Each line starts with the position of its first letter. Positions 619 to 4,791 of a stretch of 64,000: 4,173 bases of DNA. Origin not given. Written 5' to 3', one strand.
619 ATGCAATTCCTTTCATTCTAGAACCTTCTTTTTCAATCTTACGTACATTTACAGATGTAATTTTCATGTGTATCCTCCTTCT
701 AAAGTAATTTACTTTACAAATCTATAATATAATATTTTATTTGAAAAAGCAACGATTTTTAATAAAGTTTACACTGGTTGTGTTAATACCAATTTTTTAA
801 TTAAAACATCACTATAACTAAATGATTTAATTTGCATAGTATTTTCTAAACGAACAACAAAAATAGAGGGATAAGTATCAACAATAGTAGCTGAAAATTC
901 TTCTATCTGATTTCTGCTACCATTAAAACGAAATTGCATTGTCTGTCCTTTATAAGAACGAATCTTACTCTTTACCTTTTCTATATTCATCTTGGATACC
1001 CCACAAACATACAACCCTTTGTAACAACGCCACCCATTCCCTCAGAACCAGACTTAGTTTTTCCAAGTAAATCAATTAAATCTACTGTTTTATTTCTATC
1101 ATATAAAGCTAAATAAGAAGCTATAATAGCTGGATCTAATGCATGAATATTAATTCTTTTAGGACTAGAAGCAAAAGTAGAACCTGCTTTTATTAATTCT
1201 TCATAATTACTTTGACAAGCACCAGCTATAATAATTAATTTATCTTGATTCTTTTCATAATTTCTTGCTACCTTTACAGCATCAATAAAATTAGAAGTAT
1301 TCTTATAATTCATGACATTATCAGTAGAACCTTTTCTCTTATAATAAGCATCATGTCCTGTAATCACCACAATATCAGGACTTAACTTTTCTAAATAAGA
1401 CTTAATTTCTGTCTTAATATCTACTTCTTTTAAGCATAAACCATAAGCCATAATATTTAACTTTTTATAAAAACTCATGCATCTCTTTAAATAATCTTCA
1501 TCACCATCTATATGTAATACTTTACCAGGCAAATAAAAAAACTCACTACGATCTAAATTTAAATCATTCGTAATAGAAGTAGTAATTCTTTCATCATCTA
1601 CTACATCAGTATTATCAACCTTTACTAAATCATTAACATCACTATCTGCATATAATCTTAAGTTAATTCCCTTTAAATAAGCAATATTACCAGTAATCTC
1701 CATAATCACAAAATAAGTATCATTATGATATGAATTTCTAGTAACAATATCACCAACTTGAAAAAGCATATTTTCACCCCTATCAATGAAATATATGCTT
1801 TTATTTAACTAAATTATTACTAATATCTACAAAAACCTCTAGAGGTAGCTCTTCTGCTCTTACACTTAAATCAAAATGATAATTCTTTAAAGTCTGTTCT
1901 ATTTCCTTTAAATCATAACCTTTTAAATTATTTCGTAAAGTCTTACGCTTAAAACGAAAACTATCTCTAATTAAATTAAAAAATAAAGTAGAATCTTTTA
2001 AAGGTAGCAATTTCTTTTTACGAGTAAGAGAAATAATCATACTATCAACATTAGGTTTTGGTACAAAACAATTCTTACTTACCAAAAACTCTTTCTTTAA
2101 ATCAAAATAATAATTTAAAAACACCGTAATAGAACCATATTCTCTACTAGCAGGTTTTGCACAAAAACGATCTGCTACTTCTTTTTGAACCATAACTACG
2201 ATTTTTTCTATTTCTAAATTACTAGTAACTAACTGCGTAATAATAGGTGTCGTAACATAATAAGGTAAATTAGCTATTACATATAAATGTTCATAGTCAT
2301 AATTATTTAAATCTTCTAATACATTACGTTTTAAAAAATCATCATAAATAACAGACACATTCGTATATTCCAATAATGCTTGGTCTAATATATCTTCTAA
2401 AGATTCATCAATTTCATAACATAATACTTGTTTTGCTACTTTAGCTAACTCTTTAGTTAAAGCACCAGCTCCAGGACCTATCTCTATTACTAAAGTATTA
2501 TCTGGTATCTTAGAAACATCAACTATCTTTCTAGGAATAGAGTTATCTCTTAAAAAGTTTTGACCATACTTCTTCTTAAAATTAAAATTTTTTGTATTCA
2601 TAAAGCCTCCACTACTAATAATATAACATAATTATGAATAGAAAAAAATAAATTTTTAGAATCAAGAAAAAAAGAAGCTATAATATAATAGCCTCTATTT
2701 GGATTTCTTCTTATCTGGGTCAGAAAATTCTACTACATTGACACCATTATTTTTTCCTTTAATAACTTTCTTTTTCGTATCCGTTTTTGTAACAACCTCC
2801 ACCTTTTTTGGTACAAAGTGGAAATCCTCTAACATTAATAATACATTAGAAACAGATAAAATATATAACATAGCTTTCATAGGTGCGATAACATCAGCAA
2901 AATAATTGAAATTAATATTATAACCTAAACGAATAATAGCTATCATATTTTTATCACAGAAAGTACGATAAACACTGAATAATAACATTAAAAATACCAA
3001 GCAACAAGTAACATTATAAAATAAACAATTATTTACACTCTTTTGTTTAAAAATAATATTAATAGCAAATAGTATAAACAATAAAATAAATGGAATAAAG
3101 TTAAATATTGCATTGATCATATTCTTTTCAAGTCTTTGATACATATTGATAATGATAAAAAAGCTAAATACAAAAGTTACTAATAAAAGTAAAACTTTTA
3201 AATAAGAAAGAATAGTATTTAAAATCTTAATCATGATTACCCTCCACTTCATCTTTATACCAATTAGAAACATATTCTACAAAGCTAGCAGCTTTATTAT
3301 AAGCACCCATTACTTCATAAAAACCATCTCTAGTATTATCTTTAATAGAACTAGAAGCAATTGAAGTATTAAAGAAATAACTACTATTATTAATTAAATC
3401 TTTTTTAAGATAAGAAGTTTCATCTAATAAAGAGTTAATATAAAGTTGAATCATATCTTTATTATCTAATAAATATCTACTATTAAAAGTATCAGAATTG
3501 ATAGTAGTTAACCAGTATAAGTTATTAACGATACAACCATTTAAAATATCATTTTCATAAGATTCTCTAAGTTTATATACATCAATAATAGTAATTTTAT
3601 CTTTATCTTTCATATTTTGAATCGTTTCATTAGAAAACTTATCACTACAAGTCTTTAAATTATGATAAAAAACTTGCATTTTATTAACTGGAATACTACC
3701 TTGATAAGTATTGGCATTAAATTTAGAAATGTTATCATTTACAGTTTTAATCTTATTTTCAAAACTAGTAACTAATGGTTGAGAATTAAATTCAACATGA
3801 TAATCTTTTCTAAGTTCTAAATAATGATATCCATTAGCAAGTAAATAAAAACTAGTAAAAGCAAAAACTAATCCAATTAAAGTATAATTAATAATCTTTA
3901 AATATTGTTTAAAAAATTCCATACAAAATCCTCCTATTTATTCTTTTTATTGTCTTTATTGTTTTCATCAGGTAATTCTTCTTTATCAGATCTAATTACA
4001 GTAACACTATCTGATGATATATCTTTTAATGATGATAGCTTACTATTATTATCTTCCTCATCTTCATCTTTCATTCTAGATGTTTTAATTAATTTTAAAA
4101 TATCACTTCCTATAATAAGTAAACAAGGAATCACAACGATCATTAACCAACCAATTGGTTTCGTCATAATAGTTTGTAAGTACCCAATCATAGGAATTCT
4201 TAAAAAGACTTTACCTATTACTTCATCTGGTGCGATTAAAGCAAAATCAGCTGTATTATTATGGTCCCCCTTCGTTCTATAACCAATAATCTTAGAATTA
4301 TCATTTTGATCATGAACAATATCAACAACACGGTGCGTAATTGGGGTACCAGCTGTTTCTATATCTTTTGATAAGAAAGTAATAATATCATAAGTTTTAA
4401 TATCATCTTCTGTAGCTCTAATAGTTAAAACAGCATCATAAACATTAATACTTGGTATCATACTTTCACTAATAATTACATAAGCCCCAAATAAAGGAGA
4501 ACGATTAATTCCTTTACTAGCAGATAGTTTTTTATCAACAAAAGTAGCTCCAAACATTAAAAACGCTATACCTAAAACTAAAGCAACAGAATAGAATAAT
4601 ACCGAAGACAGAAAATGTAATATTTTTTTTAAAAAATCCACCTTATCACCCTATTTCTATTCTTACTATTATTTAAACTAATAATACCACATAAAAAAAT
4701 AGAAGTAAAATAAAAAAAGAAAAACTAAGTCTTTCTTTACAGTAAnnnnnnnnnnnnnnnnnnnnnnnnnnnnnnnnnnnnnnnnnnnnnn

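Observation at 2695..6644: SipW-type signal peptidase operon with two paralogous secreted proteins inserted into the conserved ksgA-yabE-tatD block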

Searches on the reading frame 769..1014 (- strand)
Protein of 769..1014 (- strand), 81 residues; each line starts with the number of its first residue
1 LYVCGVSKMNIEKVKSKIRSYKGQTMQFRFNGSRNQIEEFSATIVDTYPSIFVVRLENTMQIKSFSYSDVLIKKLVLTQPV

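Call 86: search_protein_families(library=pfam, proteins=[window:769-1014:-], max_evalue=0.0001)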
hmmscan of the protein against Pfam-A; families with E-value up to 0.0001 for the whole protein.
window:769-1014:- (81 aa): 1 family
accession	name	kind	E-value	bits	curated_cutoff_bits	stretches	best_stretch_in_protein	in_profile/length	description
PF06257.17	VEG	-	3e-16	59.7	25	1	10-77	2-72/73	Biofilm formation stimulator VEG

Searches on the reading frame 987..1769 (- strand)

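Call 3: search_protein_families(library=pfam, proteins=[window:987-1769:-], max_evalue=1)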
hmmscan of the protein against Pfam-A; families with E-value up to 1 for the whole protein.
window:987-1769:- (260 aa): 2 families
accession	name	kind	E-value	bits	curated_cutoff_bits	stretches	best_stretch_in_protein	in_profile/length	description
PF05582.17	Peptidase_U57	-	2.2e-89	299.9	25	1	4-259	1-280/280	YabG peptidase U57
PF04710.19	Pellino_FHA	-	0.048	13.3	25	1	139-255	68-183/264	Pellino, FHA domain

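Call 4: search_protein_families(library=ncbifam, proteins=[window:987-1769:-], max_evalue=1)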
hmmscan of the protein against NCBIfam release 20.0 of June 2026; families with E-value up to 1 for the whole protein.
window:987-1769:- (260 aa): 3 families
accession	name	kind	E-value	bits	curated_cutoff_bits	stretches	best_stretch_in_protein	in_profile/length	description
TIGR02855.1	spore_yabG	equivalog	2.7e-83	279.6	270.4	2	73-259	96-282/283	sporulation peptidase YabG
NF003299.0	PRK04296.1-4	equivalog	0.017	14.9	284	1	157-186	12-41/191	thymidine kinase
NF008248.0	PRK11024.1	equivalog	0.049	13.7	162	1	152-195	82-123/142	colicin uptake protein TolR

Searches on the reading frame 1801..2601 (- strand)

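Call 3: search_protein_families(library=pfam, proteins=[window:1801-2601:-], max_evalue=1)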
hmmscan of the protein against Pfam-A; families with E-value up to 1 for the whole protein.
window:1801-2601:- (266 aa): 8 families
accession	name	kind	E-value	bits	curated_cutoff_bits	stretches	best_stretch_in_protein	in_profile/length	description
PF00398.26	RrnaAD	-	1.5e-61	208.3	24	1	6-264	2-261/263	Ribosomal RNA adenine dimethylase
PF13649.12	Methyltransf_25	-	0.031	15.4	27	1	38-91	1-57/97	Methyltransferase domain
PF12813.12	XPG_I_2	-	0.033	14.1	24.2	1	89-158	4-44/240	XPG domain containing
PF13489.12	Methyltransf_23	-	0.065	13.4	27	1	29-89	16-70/164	Methyltransferase domain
PF13847.12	Methyltransf_31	-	0.078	13.1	27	1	34-137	3-109/145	Methyltransferase domain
PF02254.24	TrkA_N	-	0.12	13.1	23.8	1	39-141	4-99/116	TrkA-N domain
PF08242.18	Methyltransf_12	-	0.13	13.5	30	1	39-102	1-67/98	Methyltransferase domain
PF08241.18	Methyltransf_11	-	0.16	13.1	21.2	1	40-73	2-35/95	Methyltransferase domain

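Call 4: search_protein_families(library=ncbifam, proteins=[window:1801-2601:-], max_evalue=1)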
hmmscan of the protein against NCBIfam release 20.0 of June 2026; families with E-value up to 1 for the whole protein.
window:1801-2601:- (266 aa): 33 families (the best 25 are shown)
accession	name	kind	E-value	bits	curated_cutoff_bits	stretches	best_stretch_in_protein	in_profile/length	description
TIGR00755.1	ksgA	equivalog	2e-73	246.9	171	1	6-264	1-256/256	16S rRNA (adenine(1518)-N(6)/adenine(1519)-N(6))-dimethyltransferase RsmA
NF000499.2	Erm23S_rRNA_broad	equivalog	7.4e-47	159.8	212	1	13-260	2-240/244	23S ribosomal RNA methyltransferase Erm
NF011486.0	PRK14896.1-1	equivalog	4.6e-28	98.1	450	1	13-227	27-234/284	16S ribosomal RNA methyltransferase A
NF000337.1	erm_SHROVE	exception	2.7e-27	95.7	320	1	9-217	3-202/248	ErmE/ErmH/ErmO/ErmR family 23S rRNA (adenine(2058)-N(6))-methyltransferase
NF012222.1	erm_A_23S_MT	exception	6.6e-21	74.9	475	1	10-207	6-191/243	23S rRNA (adenine(2058)-N(6))-methyltransferase Erm(A)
NF000077.1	Erm42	exception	7.9e-20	71.3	600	1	3-195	9-192/303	23S rRNA (adenine(2058)-N(6))-methyltransferase Erm(42)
NF012220.1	erm_B_23S_MT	exception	7.1e-19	68.3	525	1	9-209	4-192/245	23S rRNA (adenine(2058)-N(6))-methyltransferase Erm(B)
NF042988.1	Erm46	exception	2.5e-18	66.3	503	1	10-206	9-189/255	23S rRNA (adenine(2058)-N(6))-methyltransferase Erm(46)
NF042938.1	Erm55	exception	1.3e-17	63.8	525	1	9-203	8-186/270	23S rRNA (adenine(2058)-N(6))-methyltransferase Erm(55)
NF012223.0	erm_F_23S_MT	exception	4.5e-17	62.2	575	1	11-211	10-201/266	23S rRNA (adenine(2058)-N(6))-methyltransferase Erm(F)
NF011489.0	PRK14896.1-5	equivalog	2.1e-16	60.2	236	1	11-233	2-191/217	16S ribosomal RNA methyltransferase A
NF012218.0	erm_38_23S_MT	exception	1.9e-15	56.6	800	1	9-204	8-198/386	23S rRNA (adenine(2058)-N(6))-methyltransferase Erm(38)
NF012219.1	erm_C_23S_MT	exception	2.4e-15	56.8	530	1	2-207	2-191/244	23S rRNA (adenine(2058)-N(6))-methyltransferase Erm(C)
NF045543.1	erm_G_23S_MT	exception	8e-15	55.3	515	1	11-204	7-188/244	23S rRNA (adenine(2058)-N(6))-methyltransferase Erm(G)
NF000411.1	Erm45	exception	1.3e-13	51.3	525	1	7-196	2-179/245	23S rRNA (adenine(2058)-N(6))-methyltransferase Erm(45)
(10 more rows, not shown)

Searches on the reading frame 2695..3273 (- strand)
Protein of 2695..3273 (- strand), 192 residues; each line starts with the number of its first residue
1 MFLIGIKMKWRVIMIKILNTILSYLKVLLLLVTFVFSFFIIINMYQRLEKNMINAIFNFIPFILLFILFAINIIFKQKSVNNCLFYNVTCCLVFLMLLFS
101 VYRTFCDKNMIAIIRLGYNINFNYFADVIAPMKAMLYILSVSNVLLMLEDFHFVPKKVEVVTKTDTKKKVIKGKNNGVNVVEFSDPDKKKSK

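Call 3: search_protein_families(library=pfam, proteins=[window:2695-3273:-], max_evalue=1)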
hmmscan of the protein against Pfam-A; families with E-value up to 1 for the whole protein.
window:2695-3273:- (192 aa): 0 families

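Call 4: search_protein_families(library=ncbifam, proteins=[window:2695-3273:-], max_evalue=1)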
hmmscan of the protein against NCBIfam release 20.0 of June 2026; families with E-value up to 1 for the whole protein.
window:2695-3273:- (192 aa): 2 families
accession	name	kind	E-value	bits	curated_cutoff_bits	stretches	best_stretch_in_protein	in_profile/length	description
TIGR03023.1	WcaJ_sugtrans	equivalog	0.014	14.7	410.75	1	12-125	19-134/453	undecaprenyl-phosphate glucose phosphotransferase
NF007303.0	PRK09783.1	subfamily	0.033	12.6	390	1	128-181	332-385/414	copper/silver efflux system membrane fusion protein CusB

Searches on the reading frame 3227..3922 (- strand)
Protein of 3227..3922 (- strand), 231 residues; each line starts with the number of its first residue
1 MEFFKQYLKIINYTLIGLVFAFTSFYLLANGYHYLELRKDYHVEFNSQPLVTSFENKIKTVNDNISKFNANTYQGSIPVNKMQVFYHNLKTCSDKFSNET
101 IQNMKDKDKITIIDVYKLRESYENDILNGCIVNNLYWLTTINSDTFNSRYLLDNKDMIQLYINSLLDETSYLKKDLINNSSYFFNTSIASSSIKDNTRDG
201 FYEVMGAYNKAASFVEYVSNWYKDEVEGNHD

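Call 3: search_protein_families(library=pfam, proteins=[window:3227-3922:-], max_evalue=1)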
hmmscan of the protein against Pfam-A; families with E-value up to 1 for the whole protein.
window:3227-3922:- (231 aa): 0 families

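Call 4: search_protein_families(library=ncbifam, proteins=[window:3227-3922:-], max_evalue=1)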
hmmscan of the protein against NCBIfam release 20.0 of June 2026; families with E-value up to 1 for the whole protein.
window:3227-3922:- (231 aa): 0 families

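Call 32: find_homologous_proteins(query=window:3227-3922:-, max_evalue=0.001)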
Query window:3227-3922:- (231 aa): 130 proteins with E <= 0.001 among 261 candidates; the best 120 are listed.
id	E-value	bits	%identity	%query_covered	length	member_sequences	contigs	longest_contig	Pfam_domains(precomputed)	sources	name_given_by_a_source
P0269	6.4e-146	502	100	100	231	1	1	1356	-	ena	-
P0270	1.4e-145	501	99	100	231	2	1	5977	-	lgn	-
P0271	4.7e-145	499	99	100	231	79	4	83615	-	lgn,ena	-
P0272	2.3e-144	497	99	100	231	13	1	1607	-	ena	-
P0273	9.3e-114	397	77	100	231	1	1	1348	-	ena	-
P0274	1.5e-110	386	75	100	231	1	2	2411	-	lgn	-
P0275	3.3e-110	385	75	100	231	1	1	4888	-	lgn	-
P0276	4.5e-110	385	76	100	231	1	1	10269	-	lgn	-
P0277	7.3e-110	384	75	100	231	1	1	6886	-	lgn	-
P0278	1.8e-109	383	75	100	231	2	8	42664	-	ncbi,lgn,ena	-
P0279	3.0e-108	379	74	100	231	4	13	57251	-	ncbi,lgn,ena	-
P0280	3.3e-108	378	75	100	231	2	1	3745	-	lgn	-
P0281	1.5e-107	376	72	100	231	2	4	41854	-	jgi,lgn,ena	-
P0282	4.8e-107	375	73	100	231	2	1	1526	-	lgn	-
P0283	9.0e-107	374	74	100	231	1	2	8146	-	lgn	-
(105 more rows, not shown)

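Call 42: predict_structure(alignment_id=A2)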
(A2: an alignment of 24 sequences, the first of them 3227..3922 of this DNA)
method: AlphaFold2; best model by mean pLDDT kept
length: 231 residues; sequences in the alignment: 24
mean_pLDDT: 83.7   pTM: 0.77
mean pLDDT of the five models: 83.7, 82.9, 82.3, 82.3, 81.3
residues with pLDDT >= 90: 109; 70-90: 84; 50-70: 20; < 50: 18
segments of 3 or more residues with pLDDT < 50: 177-194
pLDDT, mean of each block of 10 residues (from residue 1): 84 88 78 69 91 96 94 88 95 95 92 86 93 91 82 90 86 52 40 62 94 97 85 51
secondary structure, 60 per line:
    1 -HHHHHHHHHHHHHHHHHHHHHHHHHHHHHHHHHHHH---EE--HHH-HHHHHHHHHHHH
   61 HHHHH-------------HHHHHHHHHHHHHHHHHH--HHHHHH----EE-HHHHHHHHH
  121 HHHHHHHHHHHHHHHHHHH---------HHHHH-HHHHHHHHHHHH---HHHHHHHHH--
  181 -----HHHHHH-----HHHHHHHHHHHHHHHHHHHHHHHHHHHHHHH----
elements in order: H2-37 H49-65 H79-96 H99-104 H112-139 H149-153 H155-166 H170-178 H186-191 H197-227

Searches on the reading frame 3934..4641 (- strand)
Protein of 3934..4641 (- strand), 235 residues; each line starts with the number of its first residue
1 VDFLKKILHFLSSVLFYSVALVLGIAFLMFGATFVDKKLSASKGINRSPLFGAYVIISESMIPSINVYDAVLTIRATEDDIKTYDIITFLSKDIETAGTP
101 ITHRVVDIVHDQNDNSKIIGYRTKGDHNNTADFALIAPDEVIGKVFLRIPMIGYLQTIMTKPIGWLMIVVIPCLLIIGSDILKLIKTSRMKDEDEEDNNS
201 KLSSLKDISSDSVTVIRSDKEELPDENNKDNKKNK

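Call 3: search_protein_families(library=pfam, proteins=[window:3934-4641:-], max_evalue=1)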
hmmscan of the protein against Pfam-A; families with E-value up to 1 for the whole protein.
window:3934-4641:- (235 aa): 3 families
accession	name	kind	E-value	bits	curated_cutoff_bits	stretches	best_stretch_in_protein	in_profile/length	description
PF10502.14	Peptidase_S26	-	0.055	13.9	22.9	1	45-106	17-78/168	Signal peptidase, peptidase S26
PF07916.16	TraG_N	-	0.11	11.9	36.1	1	18-71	32-88/462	TraG-like protein, N-terminal region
PF05452.16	Clavanin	-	0.36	11.5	21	0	85-124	29-68/80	Clavanin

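Call 4: search_protein_families(library=ncbifam, proteins=[window:3934-4641:-], max_evalue=1)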
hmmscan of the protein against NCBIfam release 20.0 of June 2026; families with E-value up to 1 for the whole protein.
window:3934-4641:- (235 aa): 3 families
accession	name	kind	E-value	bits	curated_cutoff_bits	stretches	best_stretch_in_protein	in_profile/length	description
TIGR02228.1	sigpep_I_arch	equivalog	4.9e-25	88.2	51.85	1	28-179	23-153/158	signal peptidase I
NF046067.1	SigPepSipWBacil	equivalog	5.4e-22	78.3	190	1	50-200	35-181/189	signal peptidase I SipW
TIGR02227.1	sigpep_I_bact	equivalog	0.00047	20.1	47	1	47-95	16-66/162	signal peptidase I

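Call 7: search_solved_structures(query=window:3934-4641:-, max_evalue=1, show_alignments=2)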
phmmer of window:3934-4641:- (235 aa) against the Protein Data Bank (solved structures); distinct sequences matched with E-value up to 1: 4.
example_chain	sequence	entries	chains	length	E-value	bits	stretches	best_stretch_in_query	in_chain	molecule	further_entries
7p2p_A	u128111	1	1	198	1.5e-06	31.3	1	2-159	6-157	Signal peptidase complex catalytic subunit SEC11A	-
7p2q_A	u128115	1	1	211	2.4e-06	30.6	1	22-159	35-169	Signal peptidase complex catalytic subunit SEC11C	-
9rjb_A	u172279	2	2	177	2.8e-06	30.4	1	2-159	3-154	Signal peptidase complex catalytic subunit SEC11A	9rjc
1s9a_A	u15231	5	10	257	0.65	12.8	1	70-116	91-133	Chlorocatechol 1,2-dioxygenase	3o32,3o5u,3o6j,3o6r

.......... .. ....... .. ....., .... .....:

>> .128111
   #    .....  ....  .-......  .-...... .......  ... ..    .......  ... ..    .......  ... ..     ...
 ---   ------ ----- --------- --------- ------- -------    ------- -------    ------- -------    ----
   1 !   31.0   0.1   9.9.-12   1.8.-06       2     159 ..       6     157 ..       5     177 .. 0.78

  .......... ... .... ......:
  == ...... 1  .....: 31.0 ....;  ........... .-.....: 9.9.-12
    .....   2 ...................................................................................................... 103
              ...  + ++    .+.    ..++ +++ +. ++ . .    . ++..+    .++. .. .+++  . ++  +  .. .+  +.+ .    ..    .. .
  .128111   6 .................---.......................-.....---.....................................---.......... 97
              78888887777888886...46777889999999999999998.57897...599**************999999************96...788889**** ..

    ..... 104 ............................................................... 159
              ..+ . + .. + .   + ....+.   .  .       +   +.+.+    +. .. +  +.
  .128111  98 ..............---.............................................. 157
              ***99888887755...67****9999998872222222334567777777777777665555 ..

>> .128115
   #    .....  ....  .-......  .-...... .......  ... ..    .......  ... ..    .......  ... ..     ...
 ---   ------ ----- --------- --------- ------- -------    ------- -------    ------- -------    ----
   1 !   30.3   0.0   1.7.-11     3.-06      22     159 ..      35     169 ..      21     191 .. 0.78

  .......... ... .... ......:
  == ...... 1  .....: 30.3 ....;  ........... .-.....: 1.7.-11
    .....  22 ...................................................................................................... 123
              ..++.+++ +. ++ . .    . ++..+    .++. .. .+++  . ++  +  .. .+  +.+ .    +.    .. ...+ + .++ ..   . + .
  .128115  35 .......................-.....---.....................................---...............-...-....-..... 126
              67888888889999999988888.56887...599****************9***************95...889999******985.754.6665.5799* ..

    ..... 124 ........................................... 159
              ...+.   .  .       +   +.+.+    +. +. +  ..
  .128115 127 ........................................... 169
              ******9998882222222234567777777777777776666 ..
